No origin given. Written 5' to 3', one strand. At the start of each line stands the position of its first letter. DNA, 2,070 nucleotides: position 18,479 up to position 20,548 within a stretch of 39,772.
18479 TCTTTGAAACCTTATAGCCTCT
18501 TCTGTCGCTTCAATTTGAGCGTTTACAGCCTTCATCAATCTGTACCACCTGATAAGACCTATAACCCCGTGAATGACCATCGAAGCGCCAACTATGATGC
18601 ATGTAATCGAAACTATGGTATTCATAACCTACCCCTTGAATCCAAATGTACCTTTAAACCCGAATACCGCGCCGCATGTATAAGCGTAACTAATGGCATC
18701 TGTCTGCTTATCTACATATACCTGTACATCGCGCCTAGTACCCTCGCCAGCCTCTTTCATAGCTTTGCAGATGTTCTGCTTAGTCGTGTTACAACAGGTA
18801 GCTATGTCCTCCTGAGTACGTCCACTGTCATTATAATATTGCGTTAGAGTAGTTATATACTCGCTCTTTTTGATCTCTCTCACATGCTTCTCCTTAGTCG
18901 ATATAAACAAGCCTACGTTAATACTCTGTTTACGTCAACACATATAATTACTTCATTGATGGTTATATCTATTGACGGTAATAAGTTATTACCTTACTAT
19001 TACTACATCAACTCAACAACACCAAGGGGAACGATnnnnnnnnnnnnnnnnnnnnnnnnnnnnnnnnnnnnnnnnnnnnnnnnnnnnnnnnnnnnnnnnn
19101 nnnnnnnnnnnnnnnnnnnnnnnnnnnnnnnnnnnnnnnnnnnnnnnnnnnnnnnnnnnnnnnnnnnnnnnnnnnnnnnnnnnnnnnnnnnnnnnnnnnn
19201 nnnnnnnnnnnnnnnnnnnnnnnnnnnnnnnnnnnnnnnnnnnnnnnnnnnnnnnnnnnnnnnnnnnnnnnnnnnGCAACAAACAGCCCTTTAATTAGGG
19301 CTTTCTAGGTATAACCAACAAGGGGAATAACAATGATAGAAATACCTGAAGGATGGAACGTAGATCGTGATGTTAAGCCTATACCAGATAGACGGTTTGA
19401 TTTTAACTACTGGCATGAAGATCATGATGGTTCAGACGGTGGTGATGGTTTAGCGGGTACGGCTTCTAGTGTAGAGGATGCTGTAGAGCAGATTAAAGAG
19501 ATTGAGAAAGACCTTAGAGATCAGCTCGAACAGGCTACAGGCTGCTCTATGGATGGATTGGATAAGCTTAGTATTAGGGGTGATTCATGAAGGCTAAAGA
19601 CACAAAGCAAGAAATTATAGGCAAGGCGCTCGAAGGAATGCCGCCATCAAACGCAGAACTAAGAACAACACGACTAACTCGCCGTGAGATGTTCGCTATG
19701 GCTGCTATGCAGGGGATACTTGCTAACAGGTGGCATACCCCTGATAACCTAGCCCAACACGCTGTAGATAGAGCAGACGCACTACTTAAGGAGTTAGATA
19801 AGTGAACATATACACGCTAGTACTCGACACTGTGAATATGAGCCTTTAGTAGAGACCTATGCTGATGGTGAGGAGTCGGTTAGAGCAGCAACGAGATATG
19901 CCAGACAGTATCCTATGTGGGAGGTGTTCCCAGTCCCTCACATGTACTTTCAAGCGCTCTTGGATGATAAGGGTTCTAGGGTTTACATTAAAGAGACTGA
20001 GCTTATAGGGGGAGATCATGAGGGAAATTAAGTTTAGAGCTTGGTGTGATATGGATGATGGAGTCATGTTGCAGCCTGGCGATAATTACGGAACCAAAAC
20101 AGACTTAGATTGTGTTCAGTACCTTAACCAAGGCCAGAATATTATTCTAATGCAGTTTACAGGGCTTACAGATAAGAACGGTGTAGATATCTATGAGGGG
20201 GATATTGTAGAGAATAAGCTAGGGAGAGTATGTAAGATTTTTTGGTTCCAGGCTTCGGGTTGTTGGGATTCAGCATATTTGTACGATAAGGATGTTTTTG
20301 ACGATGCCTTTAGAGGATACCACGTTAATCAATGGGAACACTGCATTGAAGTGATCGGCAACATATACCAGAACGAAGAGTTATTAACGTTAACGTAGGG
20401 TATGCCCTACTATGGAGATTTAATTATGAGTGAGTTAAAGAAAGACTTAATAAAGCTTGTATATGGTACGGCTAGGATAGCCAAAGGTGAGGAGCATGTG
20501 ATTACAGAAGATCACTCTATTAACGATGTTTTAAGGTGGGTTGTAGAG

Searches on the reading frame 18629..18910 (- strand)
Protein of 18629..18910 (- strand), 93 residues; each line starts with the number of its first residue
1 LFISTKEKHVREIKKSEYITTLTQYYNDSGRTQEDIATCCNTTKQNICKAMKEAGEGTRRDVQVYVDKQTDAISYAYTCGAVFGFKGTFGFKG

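Call 12: search_protein_families(library=pfam, proteins=[window:18629-18910:-], max_evalue=0.01)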
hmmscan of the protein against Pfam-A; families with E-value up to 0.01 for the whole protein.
window:18629-18910:- (93 aa): 0 families

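Call 35: search_protein_families(library=phrogs, proteins=[window:18629-18910:-], max_evalue=0.01)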
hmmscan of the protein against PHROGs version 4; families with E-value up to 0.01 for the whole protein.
window:18629-18910:- (93 aa): 2 families
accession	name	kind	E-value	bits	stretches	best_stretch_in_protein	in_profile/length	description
phrog_7545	-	DNA, RNA and nucleotide metabolism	0.0014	19.8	1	20-61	8-49/160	HNH endonuclease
phrog_2538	-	head and packaging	0.0087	17.2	0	14-63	6-53/129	terminase small subunit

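Call 47: find_homologous_proteins(query=A2, max_evalue=0.001)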
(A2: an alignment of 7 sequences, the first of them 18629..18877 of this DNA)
Query A2 (7 sequences) (82 aa, profile of the alignment): 16 proteins with E <= 0.001 among 270 candidates.
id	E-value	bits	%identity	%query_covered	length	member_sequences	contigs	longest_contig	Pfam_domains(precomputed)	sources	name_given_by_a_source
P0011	5.1e-34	134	93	93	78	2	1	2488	-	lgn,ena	-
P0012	2.9e-28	116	78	93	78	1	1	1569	-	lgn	-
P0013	1.0e-27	114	83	93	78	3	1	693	-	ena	-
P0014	3.7e-25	106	41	90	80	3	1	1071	-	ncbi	-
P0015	9.3e-25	104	72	90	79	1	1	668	-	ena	-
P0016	1.2e-23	101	41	91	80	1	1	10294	-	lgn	-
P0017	7.5e-23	98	42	39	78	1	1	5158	-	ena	-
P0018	6.9e-22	95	71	88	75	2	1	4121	-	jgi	-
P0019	9.2e-22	95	26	93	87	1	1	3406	-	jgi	jgi:hypothetical protein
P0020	4.4e-19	86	-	-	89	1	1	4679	-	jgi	jgi:hypothetical protein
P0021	1.0e-17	82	37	33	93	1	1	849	-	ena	-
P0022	1.1e-16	78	34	88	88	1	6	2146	-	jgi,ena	-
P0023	5.7e-16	76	26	68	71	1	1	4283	-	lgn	-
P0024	3.4e-10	58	39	65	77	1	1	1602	-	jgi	-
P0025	5.4e-10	57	35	60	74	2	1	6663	-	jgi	jgi:hypothetical protein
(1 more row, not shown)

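Call 48: find_encoding_contigs(protein=P0016, flank=4000, max_places=3)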
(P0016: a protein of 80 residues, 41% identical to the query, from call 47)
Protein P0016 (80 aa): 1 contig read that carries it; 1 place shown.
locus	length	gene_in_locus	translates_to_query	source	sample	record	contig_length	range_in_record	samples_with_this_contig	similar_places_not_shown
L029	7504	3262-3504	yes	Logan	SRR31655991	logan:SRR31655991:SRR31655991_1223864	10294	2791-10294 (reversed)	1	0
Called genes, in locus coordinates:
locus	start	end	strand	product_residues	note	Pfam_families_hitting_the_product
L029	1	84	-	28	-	?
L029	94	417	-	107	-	-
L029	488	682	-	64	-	-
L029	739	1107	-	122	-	-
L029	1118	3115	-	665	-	PF26675:DUF8224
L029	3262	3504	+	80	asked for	-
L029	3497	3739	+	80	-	-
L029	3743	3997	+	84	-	-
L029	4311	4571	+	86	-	-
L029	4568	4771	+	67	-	-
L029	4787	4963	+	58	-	-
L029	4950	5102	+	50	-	-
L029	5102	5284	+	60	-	-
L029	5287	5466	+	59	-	-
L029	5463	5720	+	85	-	-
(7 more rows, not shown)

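Call 49: find_encoding_contigs(protein=P0018, flank=4000, max_places=3)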
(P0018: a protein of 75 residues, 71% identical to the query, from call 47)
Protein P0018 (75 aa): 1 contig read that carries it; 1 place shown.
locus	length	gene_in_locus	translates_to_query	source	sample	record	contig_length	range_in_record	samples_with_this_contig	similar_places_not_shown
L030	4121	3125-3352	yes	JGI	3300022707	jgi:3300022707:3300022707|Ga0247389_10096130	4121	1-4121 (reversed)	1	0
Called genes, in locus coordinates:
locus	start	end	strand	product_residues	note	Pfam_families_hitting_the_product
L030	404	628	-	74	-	-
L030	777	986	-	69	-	-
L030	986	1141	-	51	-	-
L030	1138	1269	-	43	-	-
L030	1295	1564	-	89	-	-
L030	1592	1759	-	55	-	-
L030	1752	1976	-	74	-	-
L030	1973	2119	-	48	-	-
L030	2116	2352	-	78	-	-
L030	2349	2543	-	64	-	-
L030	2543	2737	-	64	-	-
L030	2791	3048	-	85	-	-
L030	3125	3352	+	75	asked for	-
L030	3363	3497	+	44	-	-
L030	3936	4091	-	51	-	-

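Call 50: find_encoding_contigs(protein=P0025, flank=4000, max_places=3)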
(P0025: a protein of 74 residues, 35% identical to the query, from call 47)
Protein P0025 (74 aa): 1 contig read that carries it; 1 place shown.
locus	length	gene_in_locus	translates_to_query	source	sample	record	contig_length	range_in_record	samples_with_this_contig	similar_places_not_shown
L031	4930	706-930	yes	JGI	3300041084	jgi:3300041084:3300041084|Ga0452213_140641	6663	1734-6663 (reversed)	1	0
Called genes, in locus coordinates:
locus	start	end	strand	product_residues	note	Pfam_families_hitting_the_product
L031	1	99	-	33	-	?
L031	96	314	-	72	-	-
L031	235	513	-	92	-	-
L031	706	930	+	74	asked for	-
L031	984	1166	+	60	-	-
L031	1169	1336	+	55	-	-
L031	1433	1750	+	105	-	-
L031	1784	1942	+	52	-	-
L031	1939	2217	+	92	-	-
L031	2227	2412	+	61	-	-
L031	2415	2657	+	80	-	-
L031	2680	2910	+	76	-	-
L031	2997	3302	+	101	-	-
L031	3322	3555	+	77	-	-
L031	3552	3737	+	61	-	-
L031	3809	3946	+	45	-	-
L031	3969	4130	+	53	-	-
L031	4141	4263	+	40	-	-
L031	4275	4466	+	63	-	-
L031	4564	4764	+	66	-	PF01381:HTH_3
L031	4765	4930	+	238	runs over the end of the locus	PF07120:DUF1376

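Call 51: find_encoding_contigs(protein=P0022, flank=4000, max_places=6)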
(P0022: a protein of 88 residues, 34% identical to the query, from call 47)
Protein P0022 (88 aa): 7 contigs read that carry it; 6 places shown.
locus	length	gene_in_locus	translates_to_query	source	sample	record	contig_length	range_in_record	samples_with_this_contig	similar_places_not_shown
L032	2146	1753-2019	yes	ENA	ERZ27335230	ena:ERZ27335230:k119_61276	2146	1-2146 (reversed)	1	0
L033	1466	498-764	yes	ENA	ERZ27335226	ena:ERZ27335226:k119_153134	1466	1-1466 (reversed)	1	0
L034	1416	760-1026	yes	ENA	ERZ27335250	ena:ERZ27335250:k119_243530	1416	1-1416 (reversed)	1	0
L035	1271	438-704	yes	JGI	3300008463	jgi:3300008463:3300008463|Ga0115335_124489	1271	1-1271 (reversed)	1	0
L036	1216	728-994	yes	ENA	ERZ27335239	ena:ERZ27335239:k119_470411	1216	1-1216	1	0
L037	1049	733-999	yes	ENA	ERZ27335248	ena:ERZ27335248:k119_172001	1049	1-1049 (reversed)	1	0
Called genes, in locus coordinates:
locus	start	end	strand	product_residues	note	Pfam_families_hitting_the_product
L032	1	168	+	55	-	?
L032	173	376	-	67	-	-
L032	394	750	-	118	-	-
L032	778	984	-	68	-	-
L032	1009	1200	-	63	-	-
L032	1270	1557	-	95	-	-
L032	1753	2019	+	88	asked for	-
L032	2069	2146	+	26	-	?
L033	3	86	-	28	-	?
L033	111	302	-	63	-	-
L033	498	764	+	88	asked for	-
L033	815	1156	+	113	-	-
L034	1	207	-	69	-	?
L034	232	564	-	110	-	-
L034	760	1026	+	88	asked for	-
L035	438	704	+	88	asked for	-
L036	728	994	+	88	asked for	-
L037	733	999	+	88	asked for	-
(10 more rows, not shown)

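Call 64: list_cluster_members(proteins=[P0014, P0001, P0016, P0012])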
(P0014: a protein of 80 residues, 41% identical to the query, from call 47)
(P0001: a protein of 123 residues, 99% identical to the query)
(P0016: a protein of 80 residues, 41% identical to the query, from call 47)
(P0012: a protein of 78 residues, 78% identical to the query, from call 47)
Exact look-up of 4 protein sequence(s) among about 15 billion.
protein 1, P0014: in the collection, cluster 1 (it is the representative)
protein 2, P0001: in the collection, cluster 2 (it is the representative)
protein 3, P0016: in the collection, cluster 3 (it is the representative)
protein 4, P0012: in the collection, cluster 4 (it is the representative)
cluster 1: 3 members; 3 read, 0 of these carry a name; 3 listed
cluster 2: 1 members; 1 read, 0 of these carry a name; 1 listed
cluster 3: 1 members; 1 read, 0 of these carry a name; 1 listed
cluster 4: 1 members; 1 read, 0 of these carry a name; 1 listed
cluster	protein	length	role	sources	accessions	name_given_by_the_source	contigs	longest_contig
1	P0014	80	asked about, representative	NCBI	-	-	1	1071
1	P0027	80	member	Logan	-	-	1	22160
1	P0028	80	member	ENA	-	-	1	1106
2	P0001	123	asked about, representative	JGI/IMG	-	-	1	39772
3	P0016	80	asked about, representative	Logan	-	-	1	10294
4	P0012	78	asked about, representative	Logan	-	-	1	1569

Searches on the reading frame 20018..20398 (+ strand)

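Call 74: search_protein_families(library=pfam, proteins=[window:20018-20398:+], max_evalue=0.01)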
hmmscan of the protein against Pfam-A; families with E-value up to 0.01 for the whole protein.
window:20018-20398:+ (126 aa): 1 family
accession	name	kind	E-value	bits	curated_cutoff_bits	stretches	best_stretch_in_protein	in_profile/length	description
PF09643.15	YopX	-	5.2e-17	62.5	22.4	1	32-123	39-127/128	YopX protein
